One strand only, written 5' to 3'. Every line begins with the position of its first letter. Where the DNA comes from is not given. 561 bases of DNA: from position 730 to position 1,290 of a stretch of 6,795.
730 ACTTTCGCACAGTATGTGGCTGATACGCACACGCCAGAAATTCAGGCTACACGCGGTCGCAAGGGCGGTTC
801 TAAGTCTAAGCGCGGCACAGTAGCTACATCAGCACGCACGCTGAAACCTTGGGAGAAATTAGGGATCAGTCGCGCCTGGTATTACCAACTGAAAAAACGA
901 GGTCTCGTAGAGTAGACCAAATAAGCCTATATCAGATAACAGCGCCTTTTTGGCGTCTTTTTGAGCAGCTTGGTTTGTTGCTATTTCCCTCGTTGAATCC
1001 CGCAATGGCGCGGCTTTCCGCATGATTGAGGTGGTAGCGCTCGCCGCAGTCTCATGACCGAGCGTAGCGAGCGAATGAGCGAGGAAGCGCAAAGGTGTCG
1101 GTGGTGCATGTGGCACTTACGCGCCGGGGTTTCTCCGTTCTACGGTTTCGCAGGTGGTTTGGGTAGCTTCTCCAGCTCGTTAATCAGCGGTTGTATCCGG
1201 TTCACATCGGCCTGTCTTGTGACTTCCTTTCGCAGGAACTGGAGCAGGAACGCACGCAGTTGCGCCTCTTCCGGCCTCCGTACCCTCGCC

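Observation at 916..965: Replication origin directly abutting the rep stop codon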

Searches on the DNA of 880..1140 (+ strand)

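Call 4: search_dna_similar(query=window:880-1010:+, collection=plasmids, mode=distant, max_rows=60, rows=spread)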
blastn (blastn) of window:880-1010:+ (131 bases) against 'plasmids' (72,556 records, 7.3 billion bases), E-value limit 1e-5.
Records with a match: 621; places in all: 657; records where one place covers at least 80% of the query: 346.
Best place of each record, by identity: >=99% 13; 95-99% 63; 90-95% 397; 80-90% 110; 60-80% 38.
By first word of the organism name: Escherichia 485; Salmonella 50; Shigella 44; Klebsiella 26; Enterobacter 5; Edwardsiella 3; uncultured 2; Citrobacter 2; Photobacterium 2; bacterium 1; and 1 more.
By predicted mobility (MOB-suite, as given by PLSDB): mobilizable 594; non-mobilizable 14; conjugative 13.
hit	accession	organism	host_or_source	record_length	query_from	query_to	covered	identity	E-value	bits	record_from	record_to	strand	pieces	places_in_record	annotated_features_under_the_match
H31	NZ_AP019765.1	Escherichia coli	Homo sapiens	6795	1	131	100%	100.0%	2e-60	237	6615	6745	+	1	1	replication initiation protein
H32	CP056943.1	Escherichia coli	culture,Pooled sheep faecal samples ...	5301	1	131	100%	98.5%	1e-57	228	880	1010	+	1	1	replication initiation protein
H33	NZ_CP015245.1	Escherichia coli O91 str. RM7190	pig feces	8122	1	131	100%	96.2%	9e-53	213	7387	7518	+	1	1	none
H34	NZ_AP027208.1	Escherichia coli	Homo sapiens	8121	1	131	100%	96.2%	9e-53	213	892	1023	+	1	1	replication initiation protein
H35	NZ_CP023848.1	Escherichia coli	Homo sapiens,Bacterial isolate,feces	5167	1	131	100%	91.0%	7e-42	177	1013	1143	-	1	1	replication initiation protein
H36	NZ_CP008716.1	Escherichia coli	Homo sapiens,Pleural Effusion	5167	1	131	100%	91.0%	7e-42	177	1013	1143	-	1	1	replication initiation protein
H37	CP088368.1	Escherichia coli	Homo sapiens,blood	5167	1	131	100%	91.0%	7e-42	177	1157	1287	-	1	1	replication initiation protein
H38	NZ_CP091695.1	Escherichia coli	river water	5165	1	131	100%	91.0%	7e-42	177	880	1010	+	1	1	replication initiation protein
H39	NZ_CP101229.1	Escherichia coli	Homo sapiens,cell culture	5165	1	131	100%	91.0%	7e-42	177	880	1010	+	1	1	replication initiation protein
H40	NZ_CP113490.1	Escherichia coli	Homo sapiens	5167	1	131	100%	91.0%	7e-42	177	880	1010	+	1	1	replication initiation protein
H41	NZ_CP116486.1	Escherichia coli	-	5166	1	131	100%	91.0%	7e-42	177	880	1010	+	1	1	replication initiation protein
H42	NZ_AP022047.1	Escherichia coli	-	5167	1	131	100%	91.0%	7e-42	177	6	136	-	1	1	replication initiation protein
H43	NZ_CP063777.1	Escherichia coli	single cell,wastewater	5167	1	131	100%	91.0%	7e-42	177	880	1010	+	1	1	replication initiation protein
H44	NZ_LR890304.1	Escherichia coli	Homo sapiens,rectal swab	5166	1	131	100%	91.0%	7e-42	177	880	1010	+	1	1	replication initiation protein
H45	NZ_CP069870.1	Escherichia coli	Homo sapiens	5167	1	131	100%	91.0%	7e-42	177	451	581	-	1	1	replication initiation protein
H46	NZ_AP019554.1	Klebsiella pneumoniae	Homo sapiens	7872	1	131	100%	91.0%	7e-42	177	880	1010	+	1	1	replication initiation protein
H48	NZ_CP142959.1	Escherichia coli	Homo sapiens,cell culture,rectal swab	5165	1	131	100%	91.0%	7e-42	177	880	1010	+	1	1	replication initiation protein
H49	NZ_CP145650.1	Escherichia coli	Homo sapiens,stool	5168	1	131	100%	91.0%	7e-42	177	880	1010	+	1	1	replication initiation protein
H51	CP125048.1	Escherichia coli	Fecal sludge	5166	1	131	100%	91.0%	7e-42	177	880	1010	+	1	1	replication initiation protein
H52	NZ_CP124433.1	Escherichia coli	environmental: river/lake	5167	1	131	100%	91.0%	7e-42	177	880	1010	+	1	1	replication initiation protein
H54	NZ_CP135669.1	Escherichia coli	-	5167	1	131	100%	91.0%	7e-42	177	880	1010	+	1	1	replication initiation protein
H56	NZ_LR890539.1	Escherichia coli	Homo sapiens,rectal swab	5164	1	131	100%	90.2%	8e-41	172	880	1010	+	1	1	replication initiation protein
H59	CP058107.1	Escherichia coli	culture,Pooled sheep faecal samples ...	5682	1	129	98%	83.2%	4e-26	123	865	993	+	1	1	replication initiation protein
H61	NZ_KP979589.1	Shigella sonnei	stool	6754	21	131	85%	80.4%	5e-18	97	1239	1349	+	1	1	replication initiation protein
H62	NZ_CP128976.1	Escherichia coli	-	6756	21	131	85%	80.4%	5e-18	97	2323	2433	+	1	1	replication initiation protein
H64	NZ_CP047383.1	Escherichia coli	swine,cell culture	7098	21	131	85%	78.6%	3e-15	88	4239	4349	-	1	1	replication initiation protein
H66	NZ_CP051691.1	Escherichia coli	Homo sapiens,whole organism,rectal swab ...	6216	40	129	69%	83.7%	9e-15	86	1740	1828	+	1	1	replication initiation protein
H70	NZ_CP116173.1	Escherichia coli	whole organism,ICU patient rectal swab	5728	21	110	69%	77.7%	1e-7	64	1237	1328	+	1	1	replication initiation protein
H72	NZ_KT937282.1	Edwardsiella ictaluri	Danio rerio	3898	14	84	54%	81.7%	2e-9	68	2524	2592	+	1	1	none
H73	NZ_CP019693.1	Shigella sonnei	Homo sapiens,feces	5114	39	90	40%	96.2%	1e-13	82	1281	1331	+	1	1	replication initiation protein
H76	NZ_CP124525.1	Salmonella enterica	Homo sapiens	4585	40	90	39%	96.1%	4e-13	81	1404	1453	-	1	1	replication initiation protein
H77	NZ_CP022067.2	Salmonella enterica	Environment,ground turkey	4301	41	90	38%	94.0%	6e-11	74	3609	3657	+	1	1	none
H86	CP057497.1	Escherichia coli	culture,Pooled sheep faecal samples ...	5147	39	91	40%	88.7%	1e-7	63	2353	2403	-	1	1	replication initiation protein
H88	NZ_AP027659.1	Escherichia coli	Homo sapiens,whole organism,feces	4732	40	87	37%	91.7%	9e-9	66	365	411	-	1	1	replication initiation protein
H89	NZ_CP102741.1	Salmonella enterica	chicken meat products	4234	39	87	37%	89.8%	1e-6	60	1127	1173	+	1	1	replication initiation protein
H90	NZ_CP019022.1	Escherichia coli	Homo sapiens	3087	35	69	27%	97.1%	1e-6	60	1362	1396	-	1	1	none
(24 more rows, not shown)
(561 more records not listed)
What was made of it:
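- Checked: 621 PLSDB plasmids match 880-1010 (call 4).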

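Call 6: get_annotated_region(hit=H31, flank=1500)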
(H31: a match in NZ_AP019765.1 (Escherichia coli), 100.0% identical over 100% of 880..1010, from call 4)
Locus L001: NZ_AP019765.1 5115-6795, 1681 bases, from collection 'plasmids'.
description: Escherichia coli O111:H- strain 110512 plasmid pO111-110512_4, complete sequence
organism: Escherichia coli (NCBI taxid 168927)
taxonomy: Bacteria; Pseudomonadota; Gammaproteobacteria; Enterobacterales; Enterobacteriaceae; Escherichia; Escherichia coli
host: -; source: Homo sapiens; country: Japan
typing (MOB-suite, as given by PLSDB): mobilizable; replicon rep_cluster_2131; relaxase MOBQ
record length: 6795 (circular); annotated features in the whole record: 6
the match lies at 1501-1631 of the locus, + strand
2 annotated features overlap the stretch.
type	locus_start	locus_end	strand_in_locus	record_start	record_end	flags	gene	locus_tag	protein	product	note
CDS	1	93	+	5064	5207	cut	-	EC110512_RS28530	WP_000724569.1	colicin release lysis protein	GO:0019835 - cytolysis [Evidence IEA]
CDS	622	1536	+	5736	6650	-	-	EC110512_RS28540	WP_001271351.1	replication initiation protein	-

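Call 23: get_annotated_region(hit=H62, flank=1100)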
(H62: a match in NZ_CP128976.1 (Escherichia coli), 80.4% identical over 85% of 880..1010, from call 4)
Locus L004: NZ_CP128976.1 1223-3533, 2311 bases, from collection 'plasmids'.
description: Escherichia coli strain TUM1886 plasmid pMTY1886_Col156, complete sequence
organism: Escherichia coli (NCBI taxid 562)
taxonomy: Bacteria; Pseudomonadota; Gammaproteobacteria; Enterobacterales; Enterobacteriaceae; Escherichia; Escherichia coli
host: -; source: -; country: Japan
typing (MOB-suite, as given by PLSDB): mobilizable; replicon rep_cluster_2150; relaxase MOBQ
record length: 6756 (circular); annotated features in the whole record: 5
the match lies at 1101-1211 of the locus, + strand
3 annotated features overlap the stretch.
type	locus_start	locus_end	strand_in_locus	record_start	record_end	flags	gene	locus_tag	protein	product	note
CDS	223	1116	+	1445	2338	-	-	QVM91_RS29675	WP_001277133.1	replication initiation protein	-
CDS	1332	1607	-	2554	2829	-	-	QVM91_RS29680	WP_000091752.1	hypothetical protein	-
CDS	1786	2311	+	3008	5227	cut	mobQ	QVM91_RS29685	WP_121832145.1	MobQ family relaxase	-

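Call 24: get_annotated_region(hit=H61, flank=1100)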
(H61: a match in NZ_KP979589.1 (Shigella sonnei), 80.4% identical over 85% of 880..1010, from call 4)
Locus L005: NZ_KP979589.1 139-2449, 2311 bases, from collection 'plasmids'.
description: Shigella sonnei strain IDH01157 plasmid pSSE, complete sequence
organism: Shigella sonnei (NCBI taxid 624)
taxonomy: Bacteria; Pseudomonadota; Gammaproteobacteria; Enterobacterales; Enterobacteriaceae; Shigella; Shigella sonnei
host: -; source: stool; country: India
typing (MOB-suite, as given by PLSDB): mobilizable; replicon rep_cluster_2150; relaxase MOBQ
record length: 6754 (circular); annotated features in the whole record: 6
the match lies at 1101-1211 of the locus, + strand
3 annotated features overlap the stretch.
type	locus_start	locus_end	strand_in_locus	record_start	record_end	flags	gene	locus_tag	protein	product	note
CDS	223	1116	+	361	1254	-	-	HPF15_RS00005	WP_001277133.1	replication initiation protein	-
CDS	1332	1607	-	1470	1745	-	-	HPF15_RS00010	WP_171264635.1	mobilization protein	-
CDS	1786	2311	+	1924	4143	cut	mobQ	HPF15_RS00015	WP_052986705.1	MobQ family relaxase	-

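Call 25: get_annotated_region(hit=H64, flank=1100)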
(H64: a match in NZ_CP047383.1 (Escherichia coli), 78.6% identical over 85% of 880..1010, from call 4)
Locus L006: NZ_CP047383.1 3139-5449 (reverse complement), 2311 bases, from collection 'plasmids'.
description: Escherichia coli strain CAU16175 plasmid pCAU16175_5, complete sequence
organism: Escherichia coli (NCBI taxid 562)
taxonomy: Bacteria; Pseudomonadota; Gammaproteobacteria; Enterobacterales; Enterobacteriaceae; Escherichia; Escherichia coli
host: -; source: swine,cell culture; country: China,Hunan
typing (MOB-suite, as given by PLSDB): mobilizable; replicon rep_cluster_2150; relaxase MOBQ
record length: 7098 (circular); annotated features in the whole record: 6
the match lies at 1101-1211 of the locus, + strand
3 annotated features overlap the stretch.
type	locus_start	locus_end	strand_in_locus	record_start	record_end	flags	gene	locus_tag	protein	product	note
CDS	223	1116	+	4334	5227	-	-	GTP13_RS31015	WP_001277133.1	replication initiation protein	-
CDS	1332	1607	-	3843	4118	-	-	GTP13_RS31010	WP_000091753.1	hypothetical protein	-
CDS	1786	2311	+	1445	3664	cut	mobQ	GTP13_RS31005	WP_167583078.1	MobQ family relaxase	-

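Call 26: get_annotated_region(hit=H66, flank=1100)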
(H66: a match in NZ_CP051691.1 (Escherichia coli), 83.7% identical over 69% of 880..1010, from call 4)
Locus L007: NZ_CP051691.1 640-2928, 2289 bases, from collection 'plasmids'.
description: Escherichia coli strain SCU-387 plasmid pSCU-387-3, complete sequence
organism: Escherichia coli (NCBI taxid 562)
taxonomy: Bacteria; Pseudomonadota; Gammaproteobacteria; Enterobacterales; Enterobacteriaceae; Escherichia; Escherichia coli
host: -; source: Homo sapiens,whole organism,rectal swab from healthy college student; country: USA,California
typing (MOB-suite, as given by PLSDB): mobilizable; replicon Col156; relaxase MOBQ
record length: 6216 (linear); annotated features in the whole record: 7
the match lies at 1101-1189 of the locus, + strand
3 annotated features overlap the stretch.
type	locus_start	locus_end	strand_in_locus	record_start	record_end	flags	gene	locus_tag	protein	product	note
CDS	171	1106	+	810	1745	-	-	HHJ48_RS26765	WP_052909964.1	replication initiation protein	-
CDS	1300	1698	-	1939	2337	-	-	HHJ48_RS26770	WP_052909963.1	hypothetical protein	-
CDS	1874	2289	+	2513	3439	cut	-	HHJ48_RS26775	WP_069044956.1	MobA/MobL family protein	-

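Call 35: get_annotated_region(hit=H32, flank=1100)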
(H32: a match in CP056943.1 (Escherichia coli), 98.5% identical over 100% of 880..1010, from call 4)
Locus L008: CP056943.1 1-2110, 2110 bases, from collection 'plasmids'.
description: Escherichia coli strain RHB42-C04 plasmid pRHB42-C04_4, complete sequence
organism: Escherichia coli (NCBI taxid 562)
taxonomy: Bacteria; Pseudomonadota; Gammaproteobacteria; Enterobacterales; Enterobacteriaceae; Escherichia; Escherichia coli
host: -; source: culture,Pooled sheep faecal samples collected from floor of farm; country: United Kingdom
typing (MOB-suite, as given by PLSDB): mobilizable; replicon rep_cluster_2131; relaxase MOBQ
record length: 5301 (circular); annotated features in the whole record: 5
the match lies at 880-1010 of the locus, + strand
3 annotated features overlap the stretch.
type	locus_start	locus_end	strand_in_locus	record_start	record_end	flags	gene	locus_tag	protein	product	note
CDS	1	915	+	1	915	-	-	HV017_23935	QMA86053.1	replication initiation protein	-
CDS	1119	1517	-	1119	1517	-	-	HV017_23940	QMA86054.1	hypothetical protein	-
CDS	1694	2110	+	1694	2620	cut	-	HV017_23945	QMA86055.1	MobA/MobL family protein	-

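Call 36: get_annotated_region(hit=H35, flank=1100)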
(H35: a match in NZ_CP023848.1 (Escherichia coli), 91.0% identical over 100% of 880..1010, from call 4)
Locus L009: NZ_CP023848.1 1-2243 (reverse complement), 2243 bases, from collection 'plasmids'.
description: Escherichia coli strain 4/1-1 plasmid p4_1_1.4, complete sequence
organism: Escherichia coli (NCBI taxid 562)
taxonomy: Bacteria; Pseudomonadota; Gammaproteobacteria; Enterobacterales; Enterobacteriaceae; Escherichia; Escherichia coli
host: -; source: Homo sapiens,Bacterial isolate,feces; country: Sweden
typing (MOB-suite, as given by PLSDB): mobilizable; replicon Col156; relaxase MOBQ
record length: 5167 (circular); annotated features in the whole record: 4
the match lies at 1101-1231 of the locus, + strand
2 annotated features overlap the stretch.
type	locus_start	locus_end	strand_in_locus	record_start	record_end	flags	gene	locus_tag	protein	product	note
CDS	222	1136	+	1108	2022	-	-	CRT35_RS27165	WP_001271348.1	replication initiation protein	-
CDS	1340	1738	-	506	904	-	-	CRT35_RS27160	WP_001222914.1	hypothetical protein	-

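Call 37: get_annotated_region(hit=H59, flank=1100)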
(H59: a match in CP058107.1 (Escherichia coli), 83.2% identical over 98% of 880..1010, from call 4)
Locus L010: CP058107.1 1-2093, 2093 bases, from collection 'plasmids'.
description: Escherichia coli strain RHB01-C04 plasmid pRHB01-C04_4, complete sequence
organism: Escherichia coli (NCBI taxid 562)
taxonomy: Bacteria; Pseudomonadota; Gammaproteobacteria; Enterobacterales; Enterobacteriaceae; Escherichia; Escherichia coli
host: -; source: culture,Pooled sheep faecal samples collected from floor of farm; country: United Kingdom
typing (MOB-suite, as given by PLSDB): mobilizable; replicon rep_cluster_2141; relaxase MOBQ
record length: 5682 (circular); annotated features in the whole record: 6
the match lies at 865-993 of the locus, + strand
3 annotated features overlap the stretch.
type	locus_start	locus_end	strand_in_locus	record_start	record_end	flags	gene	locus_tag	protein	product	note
CDS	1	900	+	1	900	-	-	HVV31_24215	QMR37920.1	replication initiation protein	-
CDS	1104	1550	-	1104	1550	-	-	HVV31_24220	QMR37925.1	conjugal transfer protein TraD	-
CDS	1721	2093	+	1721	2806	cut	-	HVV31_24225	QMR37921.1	MobA/MobL family protein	-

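Call 38: get_annotated_region(hit=H70, flank=1200)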
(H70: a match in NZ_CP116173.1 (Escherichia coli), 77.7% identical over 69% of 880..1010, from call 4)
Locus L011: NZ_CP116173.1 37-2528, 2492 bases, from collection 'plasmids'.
description: Escherichia coli strain DETEC-P1056 plasmid pDETEC84, complete sequence
organism: Escherichia coli (NCBI taxid 562)
taxonomy: Bacteria; Pseudomonadota; Gammaproteobacteria; Enterobacterales; Enterobacteriaceae; Escherichia; Escherichia coli
host: -; source: whole organism,ICU patient rectal swab; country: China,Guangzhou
typing (MOB-suite, as given by PLSDB): mobilizable; replicon rep_cluster_2131; relaxase MOBQ
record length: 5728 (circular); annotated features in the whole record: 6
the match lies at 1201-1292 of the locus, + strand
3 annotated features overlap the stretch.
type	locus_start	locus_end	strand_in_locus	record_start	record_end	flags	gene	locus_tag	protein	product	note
CDS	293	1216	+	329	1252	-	-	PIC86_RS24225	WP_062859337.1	replication initiation protein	-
CDS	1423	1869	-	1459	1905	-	-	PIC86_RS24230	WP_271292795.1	conjugal transfer protein TraD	-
CDS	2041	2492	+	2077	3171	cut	-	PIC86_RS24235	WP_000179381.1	MobA/MobL family protein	-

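Call 39: get_annotated_region(hit=H72, flank=1300)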
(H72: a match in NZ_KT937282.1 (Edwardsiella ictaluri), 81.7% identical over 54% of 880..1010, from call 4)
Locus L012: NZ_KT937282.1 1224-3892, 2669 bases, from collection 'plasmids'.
description: Edwardsiella ictaluri strain 11-193 plasmid pEI2, complete sequence
organism: Edwardsiella ictaluri (NCBI taxid 67780)
taxonomy: Bacteria; Pseudomonadota; Gammaproteobacteria; Enterobacterales; Hafniaceae; Edwardsiella; Edwardsiella ictaluri
host: -; source: Danio rerio; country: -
typing (MOB-suite, as given by PLSDB): non-mobilizable; replicon rep_cluster_1164
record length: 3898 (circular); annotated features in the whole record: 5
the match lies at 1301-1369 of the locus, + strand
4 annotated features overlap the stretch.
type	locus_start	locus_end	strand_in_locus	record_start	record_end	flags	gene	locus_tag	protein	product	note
CDS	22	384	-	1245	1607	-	-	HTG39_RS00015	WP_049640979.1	hypothetical protein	-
CDS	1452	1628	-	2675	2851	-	-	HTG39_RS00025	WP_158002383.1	hypothetical protein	-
CDS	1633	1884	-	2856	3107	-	-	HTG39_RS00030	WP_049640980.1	ribbon-helix-helix protein, CopG family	GO:0006355 - regulation of DNA-templated transcription [Evidence IEA]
CDS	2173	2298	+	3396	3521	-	-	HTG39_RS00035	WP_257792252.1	hypothetical protein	-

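Call 40: get_annotated_region(hit=H73, flank=1300)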
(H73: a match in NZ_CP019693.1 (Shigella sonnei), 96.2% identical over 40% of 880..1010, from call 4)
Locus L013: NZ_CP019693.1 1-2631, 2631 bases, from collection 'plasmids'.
description: Shigella sonnei strain 75/02 plasmid p75-02_5, complete sequence
organism: Shigella sonnei (NCBI taxid 624)
taxonomy: Bacteria; Pseudomonadota; Gammaproteobacteria; Enterobacterales; Enterobacteriaceae; Shigella; Shigella sonnei
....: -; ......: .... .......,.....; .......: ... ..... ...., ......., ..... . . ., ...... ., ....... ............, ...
typing (MOB-suite, as given by PLSDB): mobilizable; replicon Col156; relaxase MOBQ
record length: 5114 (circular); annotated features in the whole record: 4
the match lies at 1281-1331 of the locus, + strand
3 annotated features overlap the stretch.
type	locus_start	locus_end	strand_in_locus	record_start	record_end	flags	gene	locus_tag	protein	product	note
CDS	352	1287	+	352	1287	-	-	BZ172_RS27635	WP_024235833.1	replication initiation protein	-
CDS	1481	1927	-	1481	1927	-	-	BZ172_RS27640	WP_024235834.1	conjugal transfer protein TraD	-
CDS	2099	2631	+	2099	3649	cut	-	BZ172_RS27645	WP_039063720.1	MobA/MobL family protein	-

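Call 41: get_annotated_region(hit=H76, flank=1300)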
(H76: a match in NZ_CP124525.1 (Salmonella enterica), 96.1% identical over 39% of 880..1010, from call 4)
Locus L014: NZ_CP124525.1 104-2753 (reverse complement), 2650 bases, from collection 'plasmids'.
description: Salmonella enterica strain PNUSAS118467 plasmid unnamed3, complete sequence
organism: Salmonella enterica (NCBI taxid 28901)
taxonomy: Bacteria; Pseudomonadota; Gammaproteobacteria; Enterobacterales; Enterobacteriaceae; Salmonella; Salmonella enterica
host: -; source: Homo sapiens; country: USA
typing (MOB-suite, as given by PLSDB): mobilizable; replicon Col156; relaxase MOBQ,MOBQ
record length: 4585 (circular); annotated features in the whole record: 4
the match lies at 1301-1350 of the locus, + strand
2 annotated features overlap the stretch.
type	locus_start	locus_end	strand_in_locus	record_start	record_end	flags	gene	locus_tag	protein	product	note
CDS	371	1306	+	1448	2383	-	-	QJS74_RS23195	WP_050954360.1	replication initiation protein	-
CDS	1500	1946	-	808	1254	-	-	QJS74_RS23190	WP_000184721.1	conjugal transfer protein TraD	-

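Call 42: get_annotated_region(hit=H77, flank=1300)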
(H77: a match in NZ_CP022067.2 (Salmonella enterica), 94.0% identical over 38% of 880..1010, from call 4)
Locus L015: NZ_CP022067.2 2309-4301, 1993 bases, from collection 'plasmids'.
description: Salmonella enterica subsp. enterica serovar Hadar strain FDAARGOS_313 plasmid unnamed2, complete sequence
organism: Salmonella enterica (NCBI taxid 149385)
taxonomy: Bacteria; Pseudomonadota; Gammaproteobacteria; Enterobacterales; Enterobacteriaceae; Salmonella; Salmonella enterica
host: -; source: Environment,ground turkey; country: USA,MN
typing (MOB-suite, as given by PLSDB): mobilizable; replicon Col156; relaxase MOBQ
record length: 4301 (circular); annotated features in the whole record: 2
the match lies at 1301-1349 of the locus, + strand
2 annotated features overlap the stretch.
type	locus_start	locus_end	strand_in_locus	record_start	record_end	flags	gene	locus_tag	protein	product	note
CDS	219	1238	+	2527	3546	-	-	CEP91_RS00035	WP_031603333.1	replication initiation protein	-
CDS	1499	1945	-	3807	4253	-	-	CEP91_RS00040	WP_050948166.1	conjugal transfer protein TraD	-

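Call 43: get_annotated_region(hit=H86, flank=1300)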
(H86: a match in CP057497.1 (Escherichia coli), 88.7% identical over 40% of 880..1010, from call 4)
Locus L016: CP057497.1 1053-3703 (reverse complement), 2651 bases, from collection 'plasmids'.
description: Escherichia coli strain RHB24-C10 plasmid pRHB24-C10_5, complete sequence
organism: Escherichia coli (NCBI taxid 562)
taxonomy: Bacteria; Pseudomonadota; Gammaproteobacteria; Enterobacterales; Enterobacteriaceae; Escherichia; Escherichia coli
host: -; source: culture,Pooled sheep faecal samples collected from floor of farm; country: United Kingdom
typing (MOB-suite, as given by PLSDB): mobilizable; replicon Col156; relaxase MOBQ
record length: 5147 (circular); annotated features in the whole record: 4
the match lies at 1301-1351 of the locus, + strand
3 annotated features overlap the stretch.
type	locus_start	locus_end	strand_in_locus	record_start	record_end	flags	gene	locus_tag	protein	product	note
CDS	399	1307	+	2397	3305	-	-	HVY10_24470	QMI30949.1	replication initiation protein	-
CDS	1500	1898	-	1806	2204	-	-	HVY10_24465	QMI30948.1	hypothetical protein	-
CDS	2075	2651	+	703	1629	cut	-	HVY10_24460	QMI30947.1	MobA/MobL family protein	-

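Call 44: get_annotated_region(hit=H88, flank=1300)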
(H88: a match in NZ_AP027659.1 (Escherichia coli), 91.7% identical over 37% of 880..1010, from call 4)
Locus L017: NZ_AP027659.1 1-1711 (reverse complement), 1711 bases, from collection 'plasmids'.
description: Escherichia coli strain PSJ-42 plasmid pPSJ-42_7, complete sequence
organism: Escherichia coli (NCBI taxid 562)
taxonomy: Bacteria; Pseudomonadota; Gammaproteobacteria; Enterobacterales; Enterobacteriaceae; Escherichia; Escherichia coli
host: -; source: Homo sapiens,whole organism,feces; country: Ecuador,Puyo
typing (MOB-suite, as given by PLSDB): mobilizable; replicon Col156; relaxase MOBQ
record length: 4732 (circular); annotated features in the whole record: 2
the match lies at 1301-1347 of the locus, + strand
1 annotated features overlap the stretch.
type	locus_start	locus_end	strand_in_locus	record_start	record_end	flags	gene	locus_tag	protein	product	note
CDS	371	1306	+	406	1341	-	-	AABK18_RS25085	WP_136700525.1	replication initiation protein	-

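Call 45: get_annotated_region(hit=H89, flank=1300)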
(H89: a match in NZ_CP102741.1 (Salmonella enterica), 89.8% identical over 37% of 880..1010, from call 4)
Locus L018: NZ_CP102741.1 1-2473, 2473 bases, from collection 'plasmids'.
description: Salmonella enterica subsp. enterica serovar Kentucky strain AH19MCS8 plasmid pYUAHMCS8-2, complete sequence
organism: Salmonella enterica (NCBI taxid 192955)
taxonomy: Bacteria; Pseudomonadota; Gammaproteobacteria; Enterobacterales; Enterobacteriaceae; Salmonella; Salmonella enterica
host: -; source: chicken meat products; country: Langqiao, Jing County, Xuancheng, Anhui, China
typing (MOB-suite, as given by PLSDB): mobilizable; replicon Col156; relaxase MOBQ
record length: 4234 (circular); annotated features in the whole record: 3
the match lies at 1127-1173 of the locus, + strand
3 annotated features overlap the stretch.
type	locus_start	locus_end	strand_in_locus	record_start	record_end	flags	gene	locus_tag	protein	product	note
CDS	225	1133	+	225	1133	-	-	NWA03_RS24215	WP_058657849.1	replication initiation protein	-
CDS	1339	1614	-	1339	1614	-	-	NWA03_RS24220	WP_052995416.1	hypothetical protein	-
CDS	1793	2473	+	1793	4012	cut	mobQ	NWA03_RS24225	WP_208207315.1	MobQ family relaxase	-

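Call 46: get_annotated_region(hit=H90, flank=1300)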
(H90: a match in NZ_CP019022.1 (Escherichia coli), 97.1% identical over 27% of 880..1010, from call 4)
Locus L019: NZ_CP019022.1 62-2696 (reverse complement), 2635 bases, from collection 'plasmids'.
description: Escherichia coli strain Ecol_881 plasmid pEC881_7, complete sequence
organism: Escherichia coli (NCBI taxid 562)
taxonomy: Bacteria; Pseudomonadota; Gammaproteobacteria; Enterobacterales; Enterobacteriaceae; Escherichia; Escherichia coli
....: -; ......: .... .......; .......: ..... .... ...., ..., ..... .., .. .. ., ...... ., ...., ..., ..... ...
typing (MOB-suite, as given by PLSDB): mobilizable
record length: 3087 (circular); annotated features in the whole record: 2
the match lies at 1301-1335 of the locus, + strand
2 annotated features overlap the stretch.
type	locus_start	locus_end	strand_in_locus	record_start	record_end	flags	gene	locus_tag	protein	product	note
CDS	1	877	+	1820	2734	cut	-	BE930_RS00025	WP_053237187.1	replication initiation protein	-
CDS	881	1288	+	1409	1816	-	-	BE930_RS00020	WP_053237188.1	hypothetical protein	-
